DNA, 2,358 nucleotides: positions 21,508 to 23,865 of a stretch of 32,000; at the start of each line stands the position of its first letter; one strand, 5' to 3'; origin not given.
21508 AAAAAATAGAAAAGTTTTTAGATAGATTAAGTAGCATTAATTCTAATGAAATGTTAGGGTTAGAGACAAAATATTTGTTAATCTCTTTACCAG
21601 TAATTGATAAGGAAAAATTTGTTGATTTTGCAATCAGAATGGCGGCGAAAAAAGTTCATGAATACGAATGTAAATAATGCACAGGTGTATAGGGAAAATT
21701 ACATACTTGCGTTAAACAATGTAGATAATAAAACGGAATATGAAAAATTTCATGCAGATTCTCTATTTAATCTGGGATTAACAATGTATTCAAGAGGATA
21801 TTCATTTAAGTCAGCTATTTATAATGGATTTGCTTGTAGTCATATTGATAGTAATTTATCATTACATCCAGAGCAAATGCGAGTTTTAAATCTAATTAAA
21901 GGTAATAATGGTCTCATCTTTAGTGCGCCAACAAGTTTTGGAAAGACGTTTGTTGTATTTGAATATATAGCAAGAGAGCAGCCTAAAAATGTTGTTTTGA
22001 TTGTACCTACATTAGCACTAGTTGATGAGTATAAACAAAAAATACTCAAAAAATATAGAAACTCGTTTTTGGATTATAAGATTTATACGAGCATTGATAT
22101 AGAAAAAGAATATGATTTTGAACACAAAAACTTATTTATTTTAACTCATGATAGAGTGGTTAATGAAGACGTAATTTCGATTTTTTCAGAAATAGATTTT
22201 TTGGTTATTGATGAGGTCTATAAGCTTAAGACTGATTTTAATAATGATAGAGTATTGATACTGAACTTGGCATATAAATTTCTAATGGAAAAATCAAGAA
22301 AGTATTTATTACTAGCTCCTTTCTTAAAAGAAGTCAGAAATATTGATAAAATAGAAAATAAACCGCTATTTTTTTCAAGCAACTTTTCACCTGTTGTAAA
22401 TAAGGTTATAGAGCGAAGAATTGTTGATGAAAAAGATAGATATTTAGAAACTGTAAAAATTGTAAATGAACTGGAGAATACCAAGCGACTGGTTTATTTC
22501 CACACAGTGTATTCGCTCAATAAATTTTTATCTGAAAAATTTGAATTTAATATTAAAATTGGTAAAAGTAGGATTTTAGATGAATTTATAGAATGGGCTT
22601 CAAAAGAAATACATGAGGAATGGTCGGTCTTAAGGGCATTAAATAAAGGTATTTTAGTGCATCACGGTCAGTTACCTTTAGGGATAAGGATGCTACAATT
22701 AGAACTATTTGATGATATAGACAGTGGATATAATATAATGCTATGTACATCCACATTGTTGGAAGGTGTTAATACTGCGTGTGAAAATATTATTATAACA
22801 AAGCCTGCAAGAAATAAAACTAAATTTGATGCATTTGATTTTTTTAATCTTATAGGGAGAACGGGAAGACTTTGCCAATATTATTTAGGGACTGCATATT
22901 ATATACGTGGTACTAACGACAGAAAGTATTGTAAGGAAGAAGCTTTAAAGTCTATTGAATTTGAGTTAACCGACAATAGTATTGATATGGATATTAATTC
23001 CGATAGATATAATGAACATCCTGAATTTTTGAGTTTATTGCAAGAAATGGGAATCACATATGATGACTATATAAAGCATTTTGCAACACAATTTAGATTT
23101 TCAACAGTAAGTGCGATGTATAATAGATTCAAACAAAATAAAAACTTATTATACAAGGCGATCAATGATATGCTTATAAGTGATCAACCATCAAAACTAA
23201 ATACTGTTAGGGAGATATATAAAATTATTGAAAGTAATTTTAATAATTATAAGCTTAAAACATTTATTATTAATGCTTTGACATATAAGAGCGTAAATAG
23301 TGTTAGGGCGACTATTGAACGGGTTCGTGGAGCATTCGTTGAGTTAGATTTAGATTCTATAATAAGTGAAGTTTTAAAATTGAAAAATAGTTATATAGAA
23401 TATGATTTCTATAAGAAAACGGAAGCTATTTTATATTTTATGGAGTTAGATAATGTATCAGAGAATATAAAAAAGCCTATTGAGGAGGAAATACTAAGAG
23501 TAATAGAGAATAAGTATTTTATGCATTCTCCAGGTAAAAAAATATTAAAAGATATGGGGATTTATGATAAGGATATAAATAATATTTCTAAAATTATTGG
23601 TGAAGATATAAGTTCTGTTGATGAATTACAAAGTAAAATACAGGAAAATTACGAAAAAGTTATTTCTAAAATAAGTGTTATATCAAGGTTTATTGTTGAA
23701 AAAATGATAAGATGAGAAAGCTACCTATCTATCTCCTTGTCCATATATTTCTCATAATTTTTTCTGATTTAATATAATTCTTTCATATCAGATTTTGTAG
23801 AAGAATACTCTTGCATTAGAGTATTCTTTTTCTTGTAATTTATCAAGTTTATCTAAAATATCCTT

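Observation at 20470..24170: AT-rich island with a Hachiman-like nuclease-helicase operon inserted directly after fusA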

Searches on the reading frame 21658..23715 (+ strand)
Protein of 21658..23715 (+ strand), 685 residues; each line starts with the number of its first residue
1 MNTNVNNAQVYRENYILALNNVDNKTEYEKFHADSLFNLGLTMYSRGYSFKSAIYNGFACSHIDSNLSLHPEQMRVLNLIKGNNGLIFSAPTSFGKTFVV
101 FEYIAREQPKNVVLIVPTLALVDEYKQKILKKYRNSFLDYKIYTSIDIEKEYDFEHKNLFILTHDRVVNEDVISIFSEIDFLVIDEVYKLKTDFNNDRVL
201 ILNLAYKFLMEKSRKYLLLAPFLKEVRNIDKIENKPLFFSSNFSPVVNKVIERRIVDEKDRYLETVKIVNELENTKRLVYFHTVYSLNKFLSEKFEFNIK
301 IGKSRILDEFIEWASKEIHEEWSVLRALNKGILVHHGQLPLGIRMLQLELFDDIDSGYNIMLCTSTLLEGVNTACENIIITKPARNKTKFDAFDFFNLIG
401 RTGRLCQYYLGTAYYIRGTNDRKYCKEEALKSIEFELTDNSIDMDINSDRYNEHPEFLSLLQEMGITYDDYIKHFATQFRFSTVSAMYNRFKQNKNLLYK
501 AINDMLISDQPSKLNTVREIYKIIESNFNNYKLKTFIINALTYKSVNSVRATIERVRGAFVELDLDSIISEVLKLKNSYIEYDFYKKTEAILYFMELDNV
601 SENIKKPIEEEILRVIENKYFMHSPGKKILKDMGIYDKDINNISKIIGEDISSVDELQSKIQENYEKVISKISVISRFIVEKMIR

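Call 3: search_protein_families(library=pfam, proteins=[window:21658-23715:+], max_evalue=0.1)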
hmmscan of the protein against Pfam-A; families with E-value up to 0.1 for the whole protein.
window:21658-23715:+ (685 aa): 4 families
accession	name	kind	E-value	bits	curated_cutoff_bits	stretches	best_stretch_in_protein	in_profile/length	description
PF00270.35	DEAD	-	1.1e-11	45.3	26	1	71-205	2-145/167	DEAD/DEAH box helicase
PF04851.21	ResIII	-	3.9e-08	33.8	22.5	1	68-195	3-141/164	Type III restriction enzyme, res subunit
PF00271.37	Helicase_C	-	3.7e-05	24.4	23.5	1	324-405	33-109/110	Helicase conserved C-terminal domain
PF00250.24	Forkhead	-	0.027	15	27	1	497-533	5-41/88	Forkhead domain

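Call 4: search_protein_families(library=padloc, proteins=[window:21658-23715:+], max_evalue=0.1)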
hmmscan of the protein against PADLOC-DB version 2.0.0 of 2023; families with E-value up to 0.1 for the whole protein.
window:21658-23715:+ (685 aa): 26 families (the best 25 are shown)
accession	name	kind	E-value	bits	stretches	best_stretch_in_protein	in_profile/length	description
PDLC00180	HamB1|HamB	-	2.5e-100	335.1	1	7-684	35-706/709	DEAD-box helicase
PDLC00201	HamB2|HamB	-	8e-92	306.8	1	10-591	39-620/721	DEAD-box helicase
PDLC00184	HamB1|HamB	-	8e-49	164.4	1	49-683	98-737/738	DEAD-box helicase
PDLC00186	HamB1|HamB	-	4e-45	152.1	2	301-434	418-555/864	DEAD-box helicase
PDLC00191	HamB1|HamB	-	1e-44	151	2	59-227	92-268/767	DEAD-box helicase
PDLC00176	HamB1|HamB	-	8.6e-44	147.8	2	252-656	350-745/845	DEAD-box helicase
PDLC00190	HamB1|HamB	-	1.1e-43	147.8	2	255-514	358-617/866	DEAD-box helicase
PDLC00182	HamB1|HamB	-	2.2e-43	146.6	1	51-654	82-691/719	DEAD-box helicase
PDLC00187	HamB1|HamB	-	1.8e-39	133.8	2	301-416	404-518/851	DEAD-box helicase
PDLC00193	HamB1|HamB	-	3.1e-39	133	1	123-417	2-293/570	DEAD-box helicase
PDLC00185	HamB1|HamB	-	1.3e-38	130.5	2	296-505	402-615/871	DEAD-box helicase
PDLC00200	HamB2|HamB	-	2.3e-36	123.2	2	304-420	420-535/865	DEAD-box helicase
PDLC00199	HamB2|HamB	-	8.3e-32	108.1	2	301-433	405-536/841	DEAD-box helicase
PDLC00179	HamB1|HamB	-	8.1e-27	92.1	1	134-418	9-295/415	DEAD-box helicase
PDLC00181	HamB1|HamB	-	6e-24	82.1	2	303-417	394-511/836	DEAD-box helicase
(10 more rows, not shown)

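Call 10: find_encoding_contigs(protein=window:21658-23715:+, flank=10000, max_places=10)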
Protein window:21658-23715:+ (685 aa): 17 contigs read that carry it; 10 places shown.
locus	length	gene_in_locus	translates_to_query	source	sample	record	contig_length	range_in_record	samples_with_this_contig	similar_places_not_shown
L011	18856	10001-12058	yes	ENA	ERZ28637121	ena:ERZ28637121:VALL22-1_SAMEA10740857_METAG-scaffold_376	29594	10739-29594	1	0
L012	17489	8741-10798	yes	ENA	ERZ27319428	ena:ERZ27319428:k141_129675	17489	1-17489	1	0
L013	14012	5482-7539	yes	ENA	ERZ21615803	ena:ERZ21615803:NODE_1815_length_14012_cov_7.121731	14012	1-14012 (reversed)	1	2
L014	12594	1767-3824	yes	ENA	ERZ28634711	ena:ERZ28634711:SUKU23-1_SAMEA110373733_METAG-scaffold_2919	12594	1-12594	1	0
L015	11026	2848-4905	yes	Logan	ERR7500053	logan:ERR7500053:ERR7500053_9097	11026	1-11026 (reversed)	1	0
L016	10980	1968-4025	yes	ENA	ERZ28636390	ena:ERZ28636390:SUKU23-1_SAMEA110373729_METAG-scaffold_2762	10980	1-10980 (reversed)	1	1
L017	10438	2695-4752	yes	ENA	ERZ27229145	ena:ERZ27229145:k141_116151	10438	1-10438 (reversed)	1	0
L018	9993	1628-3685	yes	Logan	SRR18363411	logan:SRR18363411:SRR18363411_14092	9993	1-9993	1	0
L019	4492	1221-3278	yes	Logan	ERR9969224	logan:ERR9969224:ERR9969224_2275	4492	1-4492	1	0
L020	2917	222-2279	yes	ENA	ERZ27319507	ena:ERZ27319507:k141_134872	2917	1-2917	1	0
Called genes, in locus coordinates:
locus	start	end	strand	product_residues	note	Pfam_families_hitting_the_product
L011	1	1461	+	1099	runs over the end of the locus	-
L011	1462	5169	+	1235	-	PF04997:RNA_pol_Rpb1_1, PF00623:RNA_pol_Rpb1_2, PF04983:RNA_pol_Rpb1_3, PF05000:RNA_pol_Rpb1_4 (weak), PF04998:RNA_pol_Rpb1_5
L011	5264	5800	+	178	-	-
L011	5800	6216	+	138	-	PF00075:RNase_H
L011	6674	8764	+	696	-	PF00009:GTP_EFTU, PF03144:GTP_EFTU_D2, PF22042:EF-G_D2, PF14492:EFG_III, PF16658:RF3_C (weak), PF03764:EFG_IV, PF00679:EFG_C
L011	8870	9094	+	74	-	-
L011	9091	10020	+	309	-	PF08878:HamA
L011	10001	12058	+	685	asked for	PF00270:DEAD, PF04851:ResIII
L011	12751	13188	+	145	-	PF14848:HU-DNA_bdg, PF18291:HU-HIG, PF00216:Bac_DNA_binding (weak)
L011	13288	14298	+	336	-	PF02388:FemAB, PF13480:Acetyltransf_6, PF02388:FemAB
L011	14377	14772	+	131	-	-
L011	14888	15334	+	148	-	-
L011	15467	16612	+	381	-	PF00266:Aminotran_5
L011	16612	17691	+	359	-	-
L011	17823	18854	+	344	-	?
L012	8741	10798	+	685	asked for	PF00270:DEAD, PF04851:ResIII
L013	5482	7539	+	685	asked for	PF00270:DEAD, PF04851:ResIII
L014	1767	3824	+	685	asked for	PF00270:DEAD, PF04851:ResIII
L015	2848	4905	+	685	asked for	PF00270:DEAD, PF04851:ResIII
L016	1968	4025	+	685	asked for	PF00270:DEAD, PF04851:ResIII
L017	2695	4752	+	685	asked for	PF00270:DEAD, PF04851:ResIII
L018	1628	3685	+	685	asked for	PF00270:DEAD, PF04851:ResIII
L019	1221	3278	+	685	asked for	PF00270:DEAD, PF04851:ResIII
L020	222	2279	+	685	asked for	PF00270:DEAD, PF04851:ResIII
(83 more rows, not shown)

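Call 13: search_solved_structures(query=window:21658-23715:+, max_evalue=0.001, show_alignments=1)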
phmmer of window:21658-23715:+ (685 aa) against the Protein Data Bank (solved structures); distinct sequences matched with E-value up to 0.001: 11.
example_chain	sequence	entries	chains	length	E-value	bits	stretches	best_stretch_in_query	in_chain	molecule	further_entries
8zue_B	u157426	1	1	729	5.4e-38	134.2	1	68-418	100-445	Anti-bacteriophage protein B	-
9wh1_B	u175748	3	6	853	5.2e-20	74.7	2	298-665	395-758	DNA polymerase theta (Helicase domain only)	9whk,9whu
7ase_f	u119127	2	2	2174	1.3e-08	37.1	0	65-197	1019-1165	kDDX60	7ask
9b15_A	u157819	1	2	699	2.2e-07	33.1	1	69-425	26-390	ATP-dependent DNA helicase Hel308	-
8vx9_B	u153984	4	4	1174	1.1e-06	30.8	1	307-407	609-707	HamB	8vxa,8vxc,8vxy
9c5q_C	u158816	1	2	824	0.00057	21.7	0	331-413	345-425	DNA polymerase theta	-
5a9f_A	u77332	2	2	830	0.00058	21.7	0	331-413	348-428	DNA POLYMERASE THETA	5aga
9bh6_A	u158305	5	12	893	0.00071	21.4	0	331-413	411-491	DNA polymerase theta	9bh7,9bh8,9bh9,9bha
8w0a_C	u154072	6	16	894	0.00071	21.4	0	331-413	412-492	DNA polymerase theta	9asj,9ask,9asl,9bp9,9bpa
5a9j_A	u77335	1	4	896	0.00072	21.4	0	331-413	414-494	DNA POLYMERASE THETA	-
9osw_A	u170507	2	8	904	0.00073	21.4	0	331-413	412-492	DNA polymerase theta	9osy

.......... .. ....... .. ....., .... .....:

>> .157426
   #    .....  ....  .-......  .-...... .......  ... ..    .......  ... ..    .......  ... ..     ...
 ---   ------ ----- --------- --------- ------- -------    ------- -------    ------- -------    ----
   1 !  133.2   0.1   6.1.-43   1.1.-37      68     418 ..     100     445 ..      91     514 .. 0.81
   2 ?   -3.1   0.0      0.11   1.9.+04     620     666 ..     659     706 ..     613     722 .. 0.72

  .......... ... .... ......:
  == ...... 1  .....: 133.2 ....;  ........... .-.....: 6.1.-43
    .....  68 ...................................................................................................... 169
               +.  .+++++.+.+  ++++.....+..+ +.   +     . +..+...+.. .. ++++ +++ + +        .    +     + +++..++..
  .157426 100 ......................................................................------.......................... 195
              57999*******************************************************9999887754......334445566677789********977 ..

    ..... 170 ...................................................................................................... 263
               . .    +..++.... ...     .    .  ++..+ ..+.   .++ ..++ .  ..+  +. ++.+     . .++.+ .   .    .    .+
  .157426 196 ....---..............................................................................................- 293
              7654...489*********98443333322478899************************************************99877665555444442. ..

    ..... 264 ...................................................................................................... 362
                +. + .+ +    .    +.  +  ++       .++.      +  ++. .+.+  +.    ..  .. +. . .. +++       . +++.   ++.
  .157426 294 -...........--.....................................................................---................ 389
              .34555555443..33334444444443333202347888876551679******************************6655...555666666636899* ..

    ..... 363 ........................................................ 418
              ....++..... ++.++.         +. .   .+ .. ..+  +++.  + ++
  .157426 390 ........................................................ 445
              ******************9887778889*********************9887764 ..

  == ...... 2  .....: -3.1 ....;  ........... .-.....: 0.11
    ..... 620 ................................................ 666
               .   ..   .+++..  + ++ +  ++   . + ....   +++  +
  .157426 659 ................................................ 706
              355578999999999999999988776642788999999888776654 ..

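Call 45: find_related_loci(query=window:21658-23715:+, collection=viral_contigs, flank=8000)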
Query window:21658-23715:+ (685 aa) in viral_contigs; peptide patterns used: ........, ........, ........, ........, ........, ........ (x = any residue, [..] = any of these).
3 stretches matched a pattern, but none encodes a relative of the query by tblastn (E <= 1e-3).

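Call 64: search_protein_families(library=ncbifam, proteins=[window:21658-23715:+], max_evalue=0.01)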
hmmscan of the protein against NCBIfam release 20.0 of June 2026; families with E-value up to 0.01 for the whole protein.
window:21658-23715:+ (685 aa): 0 families
